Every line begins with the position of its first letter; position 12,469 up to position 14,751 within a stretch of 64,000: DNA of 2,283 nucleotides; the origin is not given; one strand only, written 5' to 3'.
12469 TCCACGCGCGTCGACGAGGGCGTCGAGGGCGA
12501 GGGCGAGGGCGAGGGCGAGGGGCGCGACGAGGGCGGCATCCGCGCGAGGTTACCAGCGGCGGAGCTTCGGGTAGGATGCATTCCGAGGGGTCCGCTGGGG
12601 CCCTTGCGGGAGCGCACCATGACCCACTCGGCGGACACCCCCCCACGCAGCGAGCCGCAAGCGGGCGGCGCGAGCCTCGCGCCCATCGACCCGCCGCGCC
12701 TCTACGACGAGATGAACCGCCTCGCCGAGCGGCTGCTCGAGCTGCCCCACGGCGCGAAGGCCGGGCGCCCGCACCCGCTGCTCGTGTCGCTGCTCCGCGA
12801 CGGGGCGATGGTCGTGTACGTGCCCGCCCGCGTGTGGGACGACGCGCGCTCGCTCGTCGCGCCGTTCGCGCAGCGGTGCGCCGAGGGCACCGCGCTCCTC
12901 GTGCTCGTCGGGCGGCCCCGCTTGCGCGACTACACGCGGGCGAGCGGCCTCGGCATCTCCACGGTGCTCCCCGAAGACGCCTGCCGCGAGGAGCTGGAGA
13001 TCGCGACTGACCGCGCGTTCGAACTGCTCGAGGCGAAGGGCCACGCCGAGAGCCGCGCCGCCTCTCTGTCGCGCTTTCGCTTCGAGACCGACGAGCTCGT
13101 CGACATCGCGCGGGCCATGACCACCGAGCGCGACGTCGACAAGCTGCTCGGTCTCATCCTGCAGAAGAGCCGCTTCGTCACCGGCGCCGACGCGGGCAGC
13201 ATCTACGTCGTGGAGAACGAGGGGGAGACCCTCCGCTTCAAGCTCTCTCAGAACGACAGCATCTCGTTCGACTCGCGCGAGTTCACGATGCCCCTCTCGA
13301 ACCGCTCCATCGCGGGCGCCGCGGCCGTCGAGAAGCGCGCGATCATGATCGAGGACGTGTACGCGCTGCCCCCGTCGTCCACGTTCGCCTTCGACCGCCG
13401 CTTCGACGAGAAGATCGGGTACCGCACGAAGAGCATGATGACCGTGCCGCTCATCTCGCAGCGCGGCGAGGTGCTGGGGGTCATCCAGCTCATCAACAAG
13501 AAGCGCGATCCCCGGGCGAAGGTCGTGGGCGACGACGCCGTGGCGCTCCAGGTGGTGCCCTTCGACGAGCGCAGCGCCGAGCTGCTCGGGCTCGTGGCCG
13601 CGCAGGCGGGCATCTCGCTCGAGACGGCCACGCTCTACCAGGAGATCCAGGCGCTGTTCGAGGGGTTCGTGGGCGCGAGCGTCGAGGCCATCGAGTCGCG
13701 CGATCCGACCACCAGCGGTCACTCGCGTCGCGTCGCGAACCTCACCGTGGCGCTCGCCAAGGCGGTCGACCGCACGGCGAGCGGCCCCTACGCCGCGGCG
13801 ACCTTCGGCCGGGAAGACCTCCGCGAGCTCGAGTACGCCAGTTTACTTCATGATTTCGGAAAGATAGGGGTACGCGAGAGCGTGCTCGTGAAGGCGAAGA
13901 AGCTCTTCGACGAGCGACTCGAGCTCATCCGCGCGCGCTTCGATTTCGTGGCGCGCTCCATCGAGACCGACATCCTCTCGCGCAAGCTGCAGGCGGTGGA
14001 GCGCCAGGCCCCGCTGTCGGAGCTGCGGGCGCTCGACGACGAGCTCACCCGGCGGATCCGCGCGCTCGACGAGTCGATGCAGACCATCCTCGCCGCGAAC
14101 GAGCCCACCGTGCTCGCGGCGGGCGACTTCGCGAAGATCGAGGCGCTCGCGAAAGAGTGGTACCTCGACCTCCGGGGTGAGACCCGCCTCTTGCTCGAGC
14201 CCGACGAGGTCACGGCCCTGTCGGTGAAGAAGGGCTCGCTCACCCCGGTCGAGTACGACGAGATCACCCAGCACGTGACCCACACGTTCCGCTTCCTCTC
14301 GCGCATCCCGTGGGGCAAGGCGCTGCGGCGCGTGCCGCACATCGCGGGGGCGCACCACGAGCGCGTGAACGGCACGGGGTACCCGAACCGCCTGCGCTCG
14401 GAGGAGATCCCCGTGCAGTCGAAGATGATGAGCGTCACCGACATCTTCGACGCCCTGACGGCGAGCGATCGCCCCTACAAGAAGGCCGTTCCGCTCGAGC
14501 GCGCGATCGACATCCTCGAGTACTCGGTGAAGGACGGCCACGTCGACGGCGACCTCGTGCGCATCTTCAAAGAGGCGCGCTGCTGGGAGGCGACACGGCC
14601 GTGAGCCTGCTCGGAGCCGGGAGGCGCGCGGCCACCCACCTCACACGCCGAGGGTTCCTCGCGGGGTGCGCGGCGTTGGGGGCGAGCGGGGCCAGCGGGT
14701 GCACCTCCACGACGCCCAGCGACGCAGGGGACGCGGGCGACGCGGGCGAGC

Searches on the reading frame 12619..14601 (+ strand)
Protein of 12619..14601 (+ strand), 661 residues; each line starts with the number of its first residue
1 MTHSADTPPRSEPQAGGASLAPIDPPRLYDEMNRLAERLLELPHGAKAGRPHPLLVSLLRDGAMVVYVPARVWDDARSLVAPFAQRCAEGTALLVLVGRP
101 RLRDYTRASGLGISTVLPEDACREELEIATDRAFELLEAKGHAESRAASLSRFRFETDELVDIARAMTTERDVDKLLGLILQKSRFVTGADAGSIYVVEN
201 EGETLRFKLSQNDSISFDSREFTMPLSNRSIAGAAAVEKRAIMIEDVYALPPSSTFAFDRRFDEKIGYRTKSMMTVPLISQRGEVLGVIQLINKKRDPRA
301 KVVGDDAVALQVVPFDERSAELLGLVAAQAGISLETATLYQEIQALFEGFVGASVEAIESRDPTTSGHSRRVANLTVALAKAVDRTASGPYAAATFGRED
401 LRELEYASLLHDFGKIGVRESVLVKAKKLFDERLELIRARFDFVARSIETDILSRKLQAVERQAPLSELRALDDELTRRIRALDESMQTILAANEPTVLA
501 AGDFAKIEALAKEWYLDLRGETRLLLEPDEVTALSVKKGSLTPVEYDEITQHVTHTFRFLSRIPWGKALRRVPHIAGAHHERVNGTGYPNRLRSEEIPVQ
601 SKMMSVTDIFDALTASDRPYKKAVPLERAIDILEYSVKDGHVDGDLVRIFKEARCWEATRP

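Call 73: find_encoding_contigs(protein=window:12619-14601:+, flank=1200, max_places=10)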
Protein window:12619-14601:+ (661 aa): no gene with exactly this product is on record in the collection.
